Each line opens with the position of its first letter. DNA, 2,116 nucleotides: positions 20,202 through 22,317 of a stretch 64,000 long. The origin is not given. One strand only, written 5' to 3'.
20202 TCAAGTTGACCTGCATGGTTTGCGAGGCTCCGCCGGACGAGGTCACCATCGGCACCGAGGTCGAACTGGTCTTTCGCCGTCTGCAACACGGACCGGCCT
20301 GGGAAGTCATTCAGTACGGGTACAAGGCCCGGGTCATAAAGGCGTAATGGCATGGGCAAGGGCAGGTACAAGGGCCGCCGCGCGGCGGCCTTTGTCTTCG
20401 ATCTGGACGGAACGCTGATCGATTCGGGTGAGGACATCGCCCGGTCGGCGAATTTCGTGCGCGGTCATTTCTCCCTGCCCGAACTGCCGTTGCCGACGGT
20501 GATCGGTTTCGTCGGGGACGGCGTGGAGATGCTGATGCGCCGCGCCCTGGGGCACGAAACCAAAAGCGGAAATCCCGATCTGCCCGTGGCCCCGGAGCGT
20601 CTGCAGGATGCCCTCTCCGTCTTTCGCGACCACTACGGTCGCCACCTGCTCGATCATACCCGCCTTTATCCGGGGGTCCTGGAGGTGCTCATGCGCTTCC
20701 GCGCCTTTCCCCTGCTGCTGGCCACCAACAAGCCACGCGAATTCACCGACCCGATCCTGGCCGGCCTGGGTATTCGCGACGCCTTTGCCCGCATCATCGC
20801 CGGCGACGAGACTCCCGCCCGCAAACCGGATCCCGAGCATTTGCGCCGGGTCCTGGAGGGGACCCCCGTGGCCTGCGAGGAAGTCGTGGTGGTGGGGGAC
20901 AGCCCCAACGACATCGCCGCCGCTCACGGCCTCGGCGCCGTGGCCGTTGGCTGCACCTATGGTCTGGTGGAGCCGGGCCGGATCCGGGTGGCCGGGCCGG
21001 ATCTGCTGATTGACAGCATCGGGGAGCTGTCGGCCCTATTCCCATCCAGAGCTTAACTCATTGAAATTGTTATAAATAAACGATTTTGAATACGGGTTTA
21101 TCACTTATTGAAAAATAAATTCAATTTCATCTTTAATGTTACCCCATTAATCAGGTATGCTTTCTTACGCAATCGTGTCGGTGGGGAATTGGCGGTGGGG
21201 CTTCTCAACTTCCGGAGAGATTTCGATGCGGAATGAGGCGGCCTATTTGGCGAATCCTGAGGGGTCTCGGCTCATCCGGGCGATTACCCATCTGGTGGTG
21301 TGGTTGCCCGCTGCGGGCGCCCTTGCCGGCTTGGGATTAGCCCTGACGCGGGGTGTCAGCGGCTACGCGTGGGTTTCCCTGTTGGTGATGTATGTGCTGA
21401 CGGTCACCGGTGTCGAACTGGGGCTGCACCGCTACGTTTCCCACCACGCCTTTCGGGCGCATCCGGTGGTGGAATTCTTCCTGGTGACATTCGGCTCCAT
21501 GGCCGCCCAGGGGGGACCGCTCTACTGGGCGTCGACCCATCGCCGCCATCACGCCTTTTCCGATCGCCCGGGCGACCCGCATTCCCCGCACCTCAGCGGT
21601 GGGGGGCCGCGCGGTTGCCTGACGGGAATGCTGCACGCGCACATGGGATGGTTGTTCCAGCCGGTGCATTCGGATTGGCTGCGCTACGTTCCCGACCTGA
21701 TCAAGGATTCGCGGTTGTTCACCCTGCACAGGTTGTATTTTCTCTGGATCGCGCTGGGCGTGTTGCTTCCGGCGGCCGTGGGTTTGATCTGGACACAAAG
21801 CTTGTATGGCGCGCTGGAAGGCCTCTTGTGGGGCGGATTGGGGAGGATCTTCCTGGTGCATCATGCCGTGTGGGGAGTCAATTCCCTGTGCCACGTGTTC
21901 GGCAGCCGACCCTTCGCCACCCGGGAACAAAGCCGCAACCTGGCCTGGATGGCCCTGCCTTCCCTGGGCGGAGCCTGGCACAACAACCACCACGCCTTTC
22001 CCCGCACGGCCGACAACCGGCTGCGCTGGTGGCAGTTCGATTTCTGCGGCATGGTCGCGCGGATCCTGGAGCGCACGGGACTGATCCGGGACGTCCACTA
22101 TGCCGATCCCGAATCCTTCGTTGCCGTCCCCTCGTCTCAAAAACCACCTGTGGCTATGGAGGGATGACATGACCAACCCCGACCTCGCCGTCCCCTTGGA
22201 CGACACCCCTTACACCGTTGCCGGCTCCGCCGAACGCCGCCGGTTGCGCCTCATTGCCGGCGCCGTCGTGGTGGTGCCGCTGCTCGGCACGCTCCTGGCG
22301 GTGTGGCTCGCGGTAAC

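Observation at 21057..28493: Undescribed lipid-tailoring gene cluster: tandem desaturases, ACP, fatty acyl-AMP ligase, FemAB/GNAT-like acyltransferase, sulfotransferase, flanked by an outer-membrane barrel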

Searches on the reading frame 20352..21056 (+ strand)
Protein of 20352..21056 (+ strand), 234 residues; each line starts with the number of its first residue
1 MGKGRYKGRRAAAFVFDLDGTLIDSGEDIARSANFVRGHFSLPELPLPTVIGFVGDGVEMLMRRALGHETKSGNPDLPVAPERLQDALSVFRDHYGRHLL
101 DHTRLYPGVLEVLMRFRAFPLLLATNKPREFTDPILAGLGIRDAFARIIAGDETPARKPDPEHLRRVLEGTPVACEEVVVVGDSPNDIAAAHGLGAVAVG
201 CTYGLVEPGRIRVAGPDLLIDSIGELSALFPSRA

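Call 3: search_protein_families(library=pfam, proteins=[window:20352-21056:+], max_evalue=0.01)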
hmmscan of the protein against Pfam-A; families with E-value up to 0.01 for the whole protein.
window:20352-21056:+ (234 aa): 5 families
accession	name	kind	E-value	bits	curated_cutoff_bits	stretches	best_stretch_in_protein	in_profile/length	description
PF13419.12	HAD_2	-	2.7e-28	99.7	23.8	1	15-198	2-175/178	Haloacid dehalogenase-like hydrolase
PF00702.32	Hydrolase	-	2.7e-26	93.6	26.4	1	13-195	3-191/191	haloacid dehalogenase-like hydrolase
PF12710.13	HAD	-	7.4e-12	46.5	27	1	15-191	2-188/189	haloacid dehalogenase-like hydrolase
PF13242.12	Hydrolase_like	-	1.2e-09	38.4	22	1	156-226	2-75/75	HAD-hyrolase-like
PF08282.18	Hydrolase_3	-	0.0018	18.5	20.9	0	14-31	1-18/255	haloacid dehalogenase-like hydrolase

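Call 4: search_protein_families(library=ncbifam, proteins=[window:20352-21056:+], max_evalue=0.01)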
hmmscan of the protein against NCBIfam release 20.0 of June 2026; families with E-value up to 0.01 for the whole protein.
window:20352-21056:+ (234 aa): 38 families (the best 25 are shown)
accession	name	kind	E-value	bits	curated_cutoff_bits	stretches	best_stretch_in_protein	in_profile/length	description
NF009695.0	PRK13222.1-2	equivalog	4.9e-52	176.6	225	1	13-229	8-221/226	phosphoglycolate phosphatase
TIGR01449.2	PGP_bact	equivalog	2.3e-43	148.2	180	1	15-229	2-212/213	phosphoglycolate phosphatase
NF009697.0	PRK13222.1-4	equivalog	2.9e-39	134.8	327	1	12-226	8-218/232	phosphoglycolate phosphatase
NF009694.0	PRK13222.1-1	equivalog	2.3e-32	112.3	415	1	13-226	9-235/252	phosphoglycolate phosphatase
NF009698.0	PRK13223.1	equivalog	3e-32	111.9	466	1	9-226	11-225/272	phosphoglycolate phosphatase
TIGR01454.1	AHBA_synth_RP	hypoth_equivalog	1.4e-18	67.3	246.65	1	98-230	69-203/205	AHBA synthesis associated protein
NF009804.0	PRK13288.1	equivalog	2.2e-18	66.5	218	1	13-229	5-209/215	pyrophosphatase PpaX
NF009696.0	PRK13222.1-3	equivalog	8.7e-18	64.8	359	1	12-226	4-212/223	N-acetylmuramic acid 6-phosphate phosphatase MupP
TIGR02253.1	CTE7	subfamily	8.8e-16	58.3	169.75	1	103-208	93-201/221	TIGR02253 family HAD-type hydrolase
NF009700.0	PRK13226.1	equivalog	2.1e-15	57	342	1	13-204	14-197/229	phosphoglycolate phosphatase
TIGR02009.1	PGMB-YQAB-SF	subfamily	1.5e-14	54.7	153.35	1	12-199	2-186/186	beta-phosphoglucomutase family hydrolase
TIGR01509.1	HAD-SF-IA-v3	subfamily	8.7e-14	52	29.4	1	103-200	64-153/154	HAD-IA family hydrolase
TIGR01549.1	HAD-SF-IA-v1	subfamily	1.9e-11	44.6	23.3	1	105-194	63-148/149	HAD-IA family hydrolase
TIGR03351.1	PhnX-like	hypoth_equivalog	9.5e-11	42.1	218.9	1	15-230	5-219/220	phosphonatase-like hydrolase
TIGR01990.1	bPGM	equivalog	3.1e-09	37.1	189.4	1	100-201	85-186/187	beta-phosphoglucomutase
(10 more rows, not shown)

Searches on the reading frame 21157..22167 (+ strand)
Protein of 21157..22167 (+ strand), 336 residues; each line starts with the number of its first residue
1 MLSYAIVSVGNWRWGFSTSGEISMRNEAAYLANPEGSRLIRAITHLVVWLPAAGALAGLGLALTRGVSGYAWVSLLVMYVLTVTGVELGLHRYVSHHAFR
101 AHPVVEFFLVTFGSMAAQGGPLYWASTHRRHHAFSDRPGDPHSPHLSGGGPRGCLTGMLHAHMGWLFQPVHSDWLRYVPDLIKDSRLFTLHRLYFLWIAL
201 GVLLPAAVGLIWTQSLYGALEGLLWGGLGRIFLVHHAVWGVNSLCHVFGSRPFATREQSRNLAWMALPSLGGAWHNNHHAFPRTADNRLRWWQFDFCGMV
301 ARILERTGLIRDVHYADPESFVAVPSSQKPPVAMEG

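Call 3: search_protein_families(library=pfam, proteins=[window:21157-22167:+], max_evalue=0.01)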
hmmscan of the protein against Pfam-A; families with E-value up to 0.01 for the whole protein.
window:21157-22167:+ (336 aa): 1 family
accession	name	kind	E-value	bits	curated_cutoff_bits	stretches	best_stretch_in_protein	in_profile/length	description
PF00487.30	FA_desaturase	-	2.8e-14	54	29.7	1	72-293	3-230/253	Fatty acid desaturase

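Call 4: search_protein_families(library=ncbifam, proteins=[window:21157-22167:+], max_evalue=0.01)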
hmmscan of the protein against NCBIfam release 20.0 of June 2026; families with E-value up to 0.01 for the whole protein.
window:21157-22167:+ (336 aa): 1 family
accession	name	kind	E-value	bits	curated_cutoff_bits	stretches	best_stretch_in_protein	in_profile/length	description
NF049918.1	DesA_fam_desat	equivalog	1.8e-25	89.9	400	1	73-311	12-238/385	DesA family fatty acid desaturase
